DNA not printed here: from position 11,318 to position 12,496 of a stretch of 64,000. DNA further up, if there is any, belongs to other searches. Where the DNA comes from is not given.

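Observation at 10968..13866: Divergent PAP2 phosphatase / UbiA-family prenyltransferase pair plus a GT-C-like membrane protein: a candidate polyprenyl-phospho-pentose (DPA-like) sugar-donor module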

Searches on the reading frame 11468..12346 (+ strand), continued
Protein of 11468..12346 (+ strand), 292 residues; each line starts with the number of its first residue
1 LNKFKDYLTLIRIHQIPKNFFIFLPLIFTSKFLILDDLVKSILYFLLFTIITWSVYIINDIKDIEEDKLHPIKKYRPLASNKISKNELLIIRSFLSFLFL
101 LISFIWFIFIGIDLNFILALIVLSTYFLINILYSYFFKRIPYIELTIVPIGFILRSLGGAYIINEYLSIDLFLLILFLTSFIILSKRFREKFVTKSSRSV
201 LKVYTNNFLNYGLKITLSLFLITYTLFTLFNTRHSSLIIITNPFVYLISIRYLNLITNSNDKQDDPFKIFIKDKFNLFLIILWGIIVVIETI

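Call 68: search_protein_families(library=pfam, proteins=[L003:7847-9340:+, L003:9252-10004:+, L003:10945-12243:+, L003:12248-12979:+, L003:13010-14197:+, L004:8639-9577:+, L004:10857-11933:+, L004:11934-13571:-, L007:7817-8902:+, L007:8892-9989:+], max_evalue=0.001)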
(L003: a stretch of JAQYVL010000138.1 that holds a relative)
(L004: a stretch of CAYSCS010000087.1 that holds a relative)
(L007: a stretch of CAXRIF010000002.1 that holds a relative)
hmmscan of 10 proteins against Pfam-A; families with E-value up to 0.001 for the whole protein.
L003:7847-9340:+ (497 aa): 1 family
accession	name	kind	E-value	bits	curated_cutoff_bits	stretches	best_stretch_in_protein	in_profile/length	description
PF13231.12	PMT_2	-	1.4e-18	68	26.1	1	45-202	1-160/160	Dolichyl-phosphate-mannose-protein mannosyltransferase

L003:9252-10004:+ (250 aa): 3 families
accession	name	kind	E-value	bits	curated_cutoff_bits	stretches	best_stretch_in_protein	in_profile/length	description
PF00702.32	Hydrolase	-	2.4e-18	67.6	26.4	1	33-222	1-191/191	haloacid dehalogenase-like hydrolase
PF13419.12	HAD_2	-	1.3e-17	65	23.8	1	36-226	1-176/178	Haloacid dehalogenase-like hydrolase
PF13242.12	Hydrolase_like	-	1.4e-06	28.6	22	1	184-226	4-46/75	HAD-hyrolase-like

L003:10945-12243:+ (432 aa): 1 family
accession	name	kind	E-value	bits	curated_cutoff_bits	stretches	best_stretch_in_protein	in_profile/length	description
PF01565.28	FAD_binding_4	-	3.9e-18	65.9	26.4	1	21-144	9-139/139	FAD binding domain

L003:12248-12979:+ (243 aa): 3 families
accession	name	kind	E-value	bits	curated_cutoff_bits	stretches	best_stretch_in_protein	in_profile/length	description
PF00106.31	adh_short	-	1.6e-27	96.7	26.6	1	3-189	3-190/195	short chain dehydrogenase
PF13561.12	adh_short_C2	-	3.7e-21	76.2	27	1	8-190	2-185/236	Enoyl-(Acyl carrier protein) reductase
PF08659.16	KR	-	4e-08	33.8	22.6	1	4-159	4-160/180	KR domain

L003:13010-14197:+ (395 aa): 1 family
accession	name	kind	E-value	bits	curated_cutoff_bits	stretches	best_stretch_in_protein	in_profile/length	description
PF03739.19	LptF_LptG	-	2.4e-86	290.4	27.9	1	9-365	1-353/353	Lipopolysaccharide export system permease LptF/LptG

L004:8639-9577:+ (312 aa): 2 families
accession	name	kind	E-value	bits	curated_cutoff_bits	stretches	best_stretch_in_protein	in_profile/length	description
PF00892.27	EamA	-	1e-54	184.9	28.2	2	157-292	2-133/135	EamA-like transporter family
PF03151.22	TPT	-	7.9e-09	35.7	30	1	37-290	31-288/291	Triose-phosphate Transporter family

L004:10857-11933:+ (358 aa): 1 family
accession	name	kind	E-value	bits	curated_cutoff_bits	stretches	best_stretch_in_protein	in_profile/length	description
PF04015.17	DUF362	-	1.3e-24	87.8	24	1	40-245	2-200/200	Domain of unknown function (DUF362)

L004:11934-13571:- (545 aa): 0 families

L007:7817-8902:+ (361 aa): 0 families

L007:8892-9989:+ (365 aa): 0 families

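Call 71: search_dna_similar(query=window:11468-12346:+, collection=phages, mode=protein, max_evalue=0.001)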
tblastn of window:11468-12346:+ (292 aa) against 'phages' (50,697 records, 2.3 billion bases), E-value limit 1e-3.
Records with a match: 1; places in all: 1; records where one place covers at least 80% of the query: 1.
Best place of each record, by identity: <60% 1.
By first word of the organism name: Bacteriophage 1.
By host as written in the record: - 1.
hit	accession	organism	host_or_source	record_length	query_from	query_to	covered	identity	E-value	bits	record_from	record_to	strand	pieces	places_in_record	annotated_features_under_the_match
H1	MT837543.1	Bacteriophage sp.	human fecal samples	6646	5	283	96%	30.1%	3e-13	76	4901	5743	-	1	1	record has no annotation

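Call 72: search_dna_similar(query=window:11468-12346:+, collection=plasmids, mode=protein, max_evalue=0.001, max_rows=30)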
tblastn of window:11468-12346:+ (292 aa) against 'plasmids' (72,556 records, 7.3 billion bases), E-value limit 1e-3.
Records with a match: 46; places in all: 46; records where one place covers at least 80% of the query: 21.
Best place of each record, by identity: <60% 46.
By first word of the organism name: Rhizobium 27; Sinorhizobium 5; Rhodovulum 2; Legionella 1; Flammeovirgaceae 1; Chondrinema 1; Prevotella 1; Haloterrigena 1; Natronococcus 1; Halostagnicola 1; and 5 more.
By predicted mobility (MOB-suite, as given by PLSDB): non-mobilizable 26; conjugative 18; mobilizable 2.
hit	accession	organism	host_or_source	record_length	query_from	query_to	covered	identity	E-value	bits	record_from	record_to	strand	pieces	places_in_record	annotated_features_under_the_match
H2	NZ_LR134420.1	Legionella adelaidensis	environmental,Cooling tower water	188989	1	278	95%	32.9%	7e-9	64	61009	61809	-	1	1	decaprenyl-phosphate phosphoribosyltransferase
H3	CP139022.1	Flammeovirgaceae bacterium SG7u.111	Seagrass,tissue sample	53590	6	283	95%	31.4%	4e-10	67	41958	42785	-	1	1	decaprenyl-phosphate phosphoribosyltransferase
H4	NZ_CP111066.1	Chondrinema litorale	Seaweed,red alga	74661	6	283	95%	31.1%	1e-11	72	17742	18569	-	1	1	decaprenyl-phosphate phosphoribosyltransferase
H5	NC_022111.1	Prevotella sp. oral taxon 299 str. F0039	Homo sapiens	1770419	4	284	96%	29.2%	1e-10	69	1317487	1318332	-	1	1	none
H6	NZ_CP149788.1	Haloterrigena sp. KLK7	cell culture,salt lake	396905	11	288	95%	27.1%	2e-9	66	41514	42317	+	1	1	decaprenyl-phosphate phosphoribosyltransferase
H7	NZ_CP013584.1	Rhizobium phaseoli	Phaseolus vulgaris,Whole ...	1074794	4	287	97%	24.4%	6e-6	55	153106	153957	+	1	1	record has no annotation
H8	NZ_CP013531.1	Rhizobium phaseoli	Phaseolus vulgaris,Whole ...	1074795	4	287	97%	24.4%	6e-6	55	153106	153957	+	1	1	record has no annotation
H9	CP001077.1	Rhizobium etli CIAT 652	-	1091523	4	287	97%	24.4%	1e-5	54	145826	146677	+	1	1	putative integral membrane prenyltransferase protein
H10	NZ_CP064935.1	Rhizobium phaseoli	Phaseolus vulgaris,single cell,soil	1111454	4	287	97%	24.4%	2e-5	53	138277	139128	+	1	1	record has no annotation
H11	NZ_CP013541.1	Rhizobium phaseoli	Phaseolus vulgaris,Whole ...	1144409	4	287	97%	24.4%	2e-5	53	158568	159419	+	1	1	record has no annotation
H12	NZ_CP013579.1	Rhizobium phaseoli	Phaseolus vulgaris,Whole ...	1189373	4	287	97%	24.4%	2e-5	53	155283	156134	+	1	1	record has no annotation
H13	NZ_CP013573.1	Rhizobium phaseoli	Phaseolus vulgaris,Whole ...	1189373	4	287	97%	24.4%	2e-5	53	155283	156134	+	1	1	record has no annotation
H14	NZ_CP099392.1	Natronococcus sp. CG52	cell culture,salt lake sediment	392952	11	260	86%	26.7%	7e-6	55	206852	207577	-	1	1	UbiA prenyltransferase family protein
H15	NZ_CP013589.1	Rhizobium phaseoli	Phaseolus vulgaris,Whole ...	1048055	4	287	97%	23.4%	2e-5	54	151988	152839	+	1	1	record has no annotation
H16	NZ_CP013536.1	Rhizobium phaseoli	Phaseolus vulgaris,Whole ...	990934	4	287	97%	23.4%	7e-5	52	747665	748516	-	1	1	UbiA family prenyltransferase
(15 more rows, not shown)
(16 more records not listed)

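Call 73: get_annotated_region(hit=H2, flank=8000)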
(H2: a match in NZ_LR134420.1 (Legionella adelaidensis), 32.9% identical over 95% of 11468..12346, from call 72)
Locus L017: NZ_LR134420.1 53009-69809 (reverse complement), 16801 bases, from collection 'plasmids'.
description: Legionella adelaidensis strain NCTC12735 plasmid 11, complete sequence
organism: Legionella adelaidensis (NCBI taxid 45056)
taxonomy: Bacteria; Pseudomonadota; Gammaproteobacteria; Legionellales; Legionellaceae; Legionella; Legionella adelaidensis
host: -; source: environmental,Cooling tower water; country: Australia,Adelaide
typing (MOB-suite, as given by PLSDB): non-mobilizable
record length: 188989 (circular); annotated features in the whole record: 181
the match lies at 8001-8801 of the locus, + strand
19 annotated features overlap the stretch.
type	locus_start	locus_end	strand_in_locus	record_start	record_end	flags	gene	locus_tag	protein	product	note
CDS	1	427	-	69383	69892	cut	lptA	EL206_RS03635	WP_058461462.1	lipopolysaccharide transport periplasmic protein LptA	GO:0015920 - lipopolysaccharide transport [Evidence IEA]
CDS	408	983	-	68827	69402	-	lptC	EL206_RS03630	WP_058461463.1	LPS export ABC transporter periplasmic protein LptC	GO:0015920 - lipopolysaccharide transport [Evidence IEA]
CDS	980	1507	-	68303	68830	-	-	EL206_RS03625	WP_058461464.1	HAD family hydrolase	-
CDS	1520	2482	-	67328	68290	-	-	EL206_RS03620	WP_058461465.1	KpsF/GutQ family sugar-phosphate isomerase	GO:0005975 - carbohydrate metabolic process [Evidence IEA]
CDS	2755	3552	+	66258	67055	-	-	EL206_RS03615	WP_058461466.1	ATP-binding cassette domain-containing protein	-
CDS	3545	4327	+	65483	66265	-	mlaE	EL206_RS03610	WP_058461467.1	lipid asymmetry maintenance ABC transporter permease subunit MlaE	-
CDS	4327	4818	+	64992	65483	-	mlaD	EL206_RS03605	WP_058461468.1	outer membrane lipid asymmetry maintenance protein MlaD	GO:0015914 - phospholipid transport [Evidence IEA]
CDS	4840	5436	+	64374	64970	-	-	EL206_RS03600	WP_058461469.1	ABC transporter substrate-binding protein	-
CDS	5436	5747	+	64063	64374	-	-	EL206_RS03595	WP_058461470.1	STAS domain-containing protein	-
CDS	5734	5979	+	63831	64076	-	-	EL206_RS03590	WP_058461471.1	BolA/IbaG family iron-sulfur metabolism protein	-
CDS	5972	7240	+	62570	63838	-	murA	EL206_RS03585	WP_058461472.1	UDP-N-acetylglucosamine 1-carboxyvinyltransferase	GO:0009252 - peptidoglycan biosynthetic process [Evidence IEA]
CDS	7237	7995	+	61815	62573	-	-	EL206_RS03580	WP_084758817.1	Nif3-like dinuclear metal center hexameric protein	GO:0008150 - biological_process [Evidence IEA]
CDS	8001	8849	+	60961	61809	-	-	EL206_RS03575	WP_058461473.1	decaprenyl-phosphate phosphoribosyltransferase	-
CDS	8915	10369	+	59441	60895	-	-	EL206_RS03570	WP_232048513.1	glycosyltransferase family 39 protein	-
CDS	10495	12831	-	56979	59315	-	-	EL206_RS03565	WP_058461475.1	SulP family inorganic anion transporter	GO:0008272 - sulfate transport [Evidence IEA]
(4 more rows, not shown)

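Call 74: get_annotated_region(hit=H4, flank=8000)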
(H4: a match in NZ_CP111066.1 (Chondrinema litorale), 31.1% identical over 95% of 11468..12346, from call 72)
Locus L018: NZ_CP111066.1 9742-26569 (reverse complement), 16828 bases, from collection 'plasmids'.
description: Chondrinema litorale strain WSW3-B12 plasmid unnamed24, complete sequence
organism: Chondrinema litorale (NCBI taxid 2994555)
taxonomy: Bacteria; Bacteroidota; Cytophagia; Cytophagales; Flammeovirgaceae; Chondrinema; Chondrinema litorale
host: -; source: Seaweed,red alga; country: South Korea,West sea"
typing (MOB-suite, as given by PLSDB): non-mobilizable
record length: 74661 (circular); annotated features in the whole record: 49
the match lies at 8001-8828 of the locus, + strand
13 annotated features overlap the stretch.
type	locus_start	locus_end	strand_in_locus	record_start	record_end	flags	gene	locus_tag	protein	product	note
CDS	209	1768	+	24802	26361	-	-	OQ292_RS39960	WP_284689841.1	hypothetical protein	-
CDS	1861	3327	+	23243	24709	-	-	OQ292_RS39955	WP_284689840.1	DUF2723 domain-containing protein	-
CDS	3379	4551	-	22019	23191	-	-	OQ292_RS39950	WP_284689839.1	IS3 family transposase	-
CDS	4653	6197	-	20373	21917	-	-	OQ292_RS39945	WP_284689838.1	glycosyltransferase family 39 protein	-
CDS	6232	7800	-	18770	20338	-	-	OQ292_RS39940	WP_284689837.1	hypothetical protein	-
CDS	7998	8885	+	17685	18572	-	-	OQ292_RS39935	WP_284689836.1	decaprenyl-phosphate phosphoribosyltransferase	-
CDS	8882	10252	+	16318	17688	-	-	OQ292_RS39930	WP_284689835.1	FAD-binding oxidoreductase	-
CDS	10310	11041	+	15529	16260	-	-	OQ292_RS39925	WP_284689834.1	SDR family oxidoreductase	-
CDS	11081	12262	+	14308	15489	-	-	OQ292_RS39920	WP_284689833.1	acyltransferase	-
CDS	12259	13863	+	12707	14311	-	-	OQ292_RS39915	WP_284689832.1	glycosyltransferase family 39 protein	-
CDS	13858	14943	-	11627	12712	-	-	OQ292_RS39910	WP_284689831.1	acyltransferase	-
CDS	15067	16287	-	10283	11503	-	-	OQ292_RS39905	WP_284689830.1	hypothetical protein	-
CDS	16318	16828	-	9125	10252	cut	-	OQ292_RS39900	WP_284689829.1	hypothetical protein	-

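Call 75: get_annotated_region(hit=H5, flank=8000)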
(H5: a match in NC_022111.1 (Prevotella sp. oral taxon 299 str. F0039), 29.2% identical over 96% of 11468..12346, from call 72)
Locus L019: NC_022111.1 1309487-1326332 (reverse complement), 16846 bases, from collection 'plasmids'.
description: Prevotella sp. oral taxon 299 str. F0039 plasmid unnamed, complete sequence
organism: Prevotella sp. oral taxon 299 str. F0039 (NCBI taxid 575614)
taxonomy: Bacteria; Bacteroidota; Bacteroidia; Bacteroidales; Prevotellaceae; Prevotella; Prevotella sp. oral taxon 299; Prevotella sp. oral taxon 299 str. F0039
host: -; source: Homo sapiens; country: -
typing (MOB-suite, as given by PLSDB): non-mobilizable; replicon rep_cluster_406,rep_cluster_742,rep_cluster_90; mating-pair formation MPF_T
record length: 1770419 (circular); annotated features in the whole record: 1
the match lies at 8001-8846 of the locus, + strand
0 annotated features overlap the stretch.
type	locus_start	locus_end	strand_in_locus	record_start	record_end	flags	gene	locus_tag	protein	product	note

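Call 85: get_annotated_region(hit=H1, flank=6000)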
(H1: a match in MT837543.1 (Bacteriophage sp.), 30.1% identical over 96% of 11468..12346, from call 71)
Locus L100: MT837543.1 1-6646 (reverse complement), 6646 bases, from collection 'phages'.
description: UNVERIFIED: Bacteriophage sp. clone scaffold_5080 genomic sequence.
organism: Bacteriophage sp. (NCBI taxid 38018)
taxonomy: Viruses
host: -; source: human fecal samples; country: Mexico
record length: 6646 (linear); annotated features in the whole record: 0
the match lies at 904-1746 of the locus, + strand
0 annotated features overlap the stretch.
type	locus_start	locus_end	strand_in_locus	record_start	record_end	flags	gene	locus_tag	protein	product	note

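Call 99: predict_structure(alignment_id=A2)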
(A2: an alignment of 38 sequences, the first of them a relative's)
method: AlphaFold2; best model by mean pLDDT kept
length: 292 residues; sequences in the alignment: 38
mean_pLDDT: 93.6   pTM: 0.89
mean pLDDT of the five models: 93.6, 93.4, 93.4, 92.7, 92.5
residues with pLDDT >= 90: 247; 70-90: 42; 50-70: 3; < 50: 0
segments of 3 or more residues with pLDDT < 50: none
pLDDT, mean of each block of 10 residues (from residue 1): 90 93 94 96 98 96 93 93 96 97 95 95 98 94 95 98 96 97 95 80 93 98 95 84 96 92 86 94 92 84
secondary structure, 60 per line:
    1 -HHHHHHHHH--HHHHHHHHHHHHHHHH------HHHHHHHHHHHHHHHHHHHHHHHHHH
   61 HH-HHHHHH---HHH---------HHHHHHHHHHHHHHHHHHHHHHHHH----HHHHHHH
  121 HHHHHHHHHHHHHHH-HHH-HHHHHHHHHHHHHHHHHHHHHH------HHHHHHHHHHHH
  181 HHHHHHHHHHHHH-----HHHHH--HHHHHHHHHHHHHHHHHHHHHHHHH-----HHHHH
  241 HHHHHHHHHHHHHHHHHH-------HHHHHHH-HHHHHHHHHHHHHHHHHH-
elements in order: H2-10 H13-28 H35-62 H64-69 H85-109 H114-135 H141-162 H169-193 H199-203 H206-230 H236-258 H266-272 H274-291
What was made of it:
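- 11468..12346 (+): UbiA-fold polyprenyl-phosphate 5-phosphoribosyltransferase (PPPRS/DPPRS-like), 292 aa, TTG start. The AF2 model has pLDDT 93.6 (call 99).
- On PPPRS/DPPRS clade of the UbiA superfamily (Rv3806c, ORF15 C-domain): AF2 pLDDT 93.6 (call 99).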

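Call 101: fold_search(model_id=the predicted structure, library=pdb)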
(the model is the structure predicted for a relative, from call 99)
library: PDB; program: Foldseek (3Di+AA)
matches with E <= 10: 315; with E <= 0.001: 12
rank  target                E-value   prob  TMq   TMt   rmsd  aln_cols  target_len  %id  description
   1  8j8j_A                2.8e-09  1.00  0.82  0.82   3.1       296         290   20  Membrane bound PRTase, C3 symmetry, donor bound (released 2024-02-07)
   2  8j8k_A                3.1e-07  1.00  0.75  0.77   4.2       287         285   17  Membrane bound PRTase, C3 symmetry, acceptor bound (released 2024-02-07)
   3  7bpu_A                1.3e-06  1.00  0.68  0.71   5.1       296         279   24  Structural and mechanistic insights into the biosynthesis of Digeranylgeranylglyceryl phosphate synthase in membranes (released 2021-04-14)
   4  6m31_A                2.7e-06  1.00  0.69  0.71   5.0       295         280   23  Structural and Functional Insights into an Archaeal Lipid Synthase (released 2021-02-03)
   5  4tq4_B                1.3e-04  1.00  0.66  0.66   5.5       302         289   18  Structure of a UbiA homolog from Archaeoglobus fulgidus bound to DMAPP and Mg2+ (released 2014-07-16)
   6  4tq4_A                1.6e-04  1.00  0.68  0.69   5.1       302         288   17  Structure of a UbiA homolog from Archaeoglobus fulgidus bound to DMAPP and Mg2+ (released 2014-07-16)
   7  4tq4_D                1.7e-04  1.00  0.68  0.68   5.4       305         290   17  Structure of a UbiA homolog from Archaeoglobus fulgidus bound to DMAPP and Mg2+ (released 2014-07-16)
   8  4tq4_C                2.6e-04  1.00  0.66  0.67   5.4       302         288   18  Structure of a UbiA homolog from Archaeoglobus fulgidus bound to DMAPP and Mg2+ (released 2014-07-16)
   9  4tq3_A                3.4e-04  1.00  0.67  0.69   5.2       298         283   17  Structure of a UbiA homolog from Archaeoglobus fulgidus bound to GPP and Mg2+ (released 2014-07-16)
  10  4tq5                  5.4e-04  1.00  0.62  0.65   5.7       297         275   18  Structure of a UbiA homolog from Archaeoglobus fulgidus (released 2014-07-16)
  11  4tq3_B                5.6e-04  1.00  0.67  0.69   5.3       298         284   19  Structure of a UbiA homolog from Archaeoglobus fulgidus bound to GPP and Mg2+ (released 2014-07-16)
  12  4tq6_B                8.9e-04  1.00  0.59  0.64   5.9       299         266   17  Structure of a UbiA homolog from Archaeoglobus fulgidus bound to Cd2+ (released 2014-07-16)
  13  4od4_A                2.0e-03  1.00  0.60  0.63   6.1       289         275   14  Apo structure of a UbiA homolog from Aeropyrum pernix K1 (released 2014-03-19)
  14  4od5_A                2.4e-03  1.00  0.66  0.69   4.9       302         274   16  Substrate-bound structure of a UbiA homolog from Aeropyrum pernix K1 (released 2014-03-19)
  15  4tq6_A                1.2e-02  1.00  0.63  0.68   5.3       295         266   18  Structure of a UbiA homolog from Archaeoglobus fulgidus bound to Cd2+ (released 2014-07-16)
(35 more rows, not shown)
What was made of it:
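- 11468..12346 (+): Foldseek's top hit is 8j8j at TM 0.82, against 0.57-0.69 for other UbiA-superfamily structures (call 101).
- On PPPRS/DPPRS clade of the UbiA superfamily (Rv3806c, ORF15 C-domain): Foldseek gives 8j8j TM 0.82, E 3e-9, against DGGGPS 0.68, AfUbiA 0.66 and UBIAD1 0.57 (call 101).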

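Call 108: search_protein_families(library=pfam, proteins=[L013:9461-11125:+], max_evalue=1)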
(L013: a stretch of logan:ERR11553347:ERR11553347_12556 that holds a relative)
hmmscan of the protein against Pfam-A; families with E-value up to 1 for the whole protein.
L013:9461-11125:+ (554 aa): 3 families
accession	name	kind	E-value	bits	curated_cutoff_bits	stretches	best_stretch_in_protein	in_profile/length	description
PF15711.10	ILEI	-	0.012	16.5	27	0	385-446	32-89/90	Interleukin-like EMT inducer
PF18929.5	DUF5678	-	0.038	14.3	23.2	1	431-450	2-21/49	Family of unknown function (DUF5678)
PF13472.12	Lipase_GDSL_2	-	0.23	12.4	32.9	0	287-337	124-175/178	GDSL-like Lipase/Acylhydrolase family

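Call 115: find_encoding_contigs(protein=P0011, flank=6000, max_places=1)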
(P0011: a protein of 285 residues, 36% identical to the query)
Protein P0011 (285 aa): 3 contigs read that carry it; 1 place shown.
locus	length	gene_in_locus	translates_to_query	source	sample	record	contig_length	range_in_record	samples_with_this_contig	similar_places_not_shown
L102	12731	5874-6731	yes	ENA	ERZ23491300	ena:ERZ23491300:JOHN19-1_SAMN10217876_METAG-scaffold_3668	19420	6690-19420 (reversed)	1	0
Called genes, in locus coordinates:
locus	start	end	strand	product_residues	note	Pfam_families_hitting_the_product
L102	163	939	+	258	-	-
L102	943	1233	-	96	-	-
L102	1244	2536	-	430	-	PF00709:Adenylsucc_synt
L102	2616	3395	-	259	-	PF01138:RNase_PH, PF03725:RNase_PH_C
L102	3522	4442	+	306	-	PF01745:IPT, PF13238:AAA_18 (faint), PF01715:IPPT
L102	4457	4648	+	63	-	PF17209:Hfq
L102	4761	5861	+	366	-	PF13167:GTP-bdg_N, PF16360:GTP-bdg_M, PF03193:RsgA_GTPase (faint), PF00009:GTP_EFTU (faint), PF02421:FeoB_N (weak), PF00071:Ras (weak), PF01926:MMR_HSR1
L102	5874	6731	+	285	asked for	PF01040:UbiA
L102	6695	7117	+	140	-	PF04138:GtrA_DPMS_TM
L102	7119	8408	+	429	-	PF01565:FAD_binding_4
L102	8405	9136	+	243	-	PF00106:adh_short, PF08659:KR, PF13561:adh_short_C2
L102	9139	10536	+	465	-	PF13231:PMT_2 (weak)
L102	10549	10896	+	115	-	PF11969:DcpS_C, PF01230:HIT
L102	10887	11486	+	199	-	PF01206:TusA, PF11823:Se_S_carrier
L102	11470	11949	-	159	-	-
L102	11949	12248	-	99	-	PF12823:DUF3817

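Call 116: find_encoding_contigs(protein=P0021, flank=6000, max_places=1)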
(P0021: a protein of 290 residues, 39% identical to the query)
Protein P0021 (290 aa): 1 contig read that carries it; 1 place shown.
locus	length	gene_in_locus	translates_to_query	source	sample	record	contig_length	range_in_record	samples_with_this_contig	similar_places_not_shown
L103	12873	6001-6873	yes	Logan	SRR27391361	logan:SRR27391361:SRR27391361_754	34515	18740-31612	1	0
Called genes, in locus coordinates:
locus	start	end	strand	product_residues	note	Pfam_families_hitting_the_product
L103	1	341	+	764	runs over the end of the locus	PF13425:O-antigen_lig, PF00534:Glycos_transf_1, PF13692:Glyco_trans_1_4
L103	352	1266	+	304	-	PF00535:Glycos_transf_2, PF10111:Glyco_tranf_2_2, PF13506:Glyco_transf_21 (weak), PF13641:Glyco_tranf_2_3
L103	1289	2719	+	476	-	PF27792:CHIM_prot, PF26626:DUF8201 (weak)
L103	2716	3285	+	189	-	PF12710:HAD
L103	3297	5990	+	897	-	-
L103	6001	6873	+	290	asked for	PF01040:UbiA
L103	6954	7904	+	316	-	PF00535:Glycos_transf_2, PF10111:Glyco_tranf_2_2, PF13641:Glyco_tranf_2_3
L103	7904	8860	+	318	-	PF00535:Glycos_transf_2, PF10111:Glyco_tranf_2_2, PF13641:Glyco_tranf_2_3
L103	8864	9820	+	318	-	PF00535:Glycos_transf_2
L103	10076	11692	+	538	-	PF00682:HMGL-like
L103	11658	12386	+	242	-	PF02348:CTP_transf_3, PF12804:NTP_transf_3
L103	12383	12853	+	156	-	PF00702:Hydrolase (faint), PF08282:Hydrolase_3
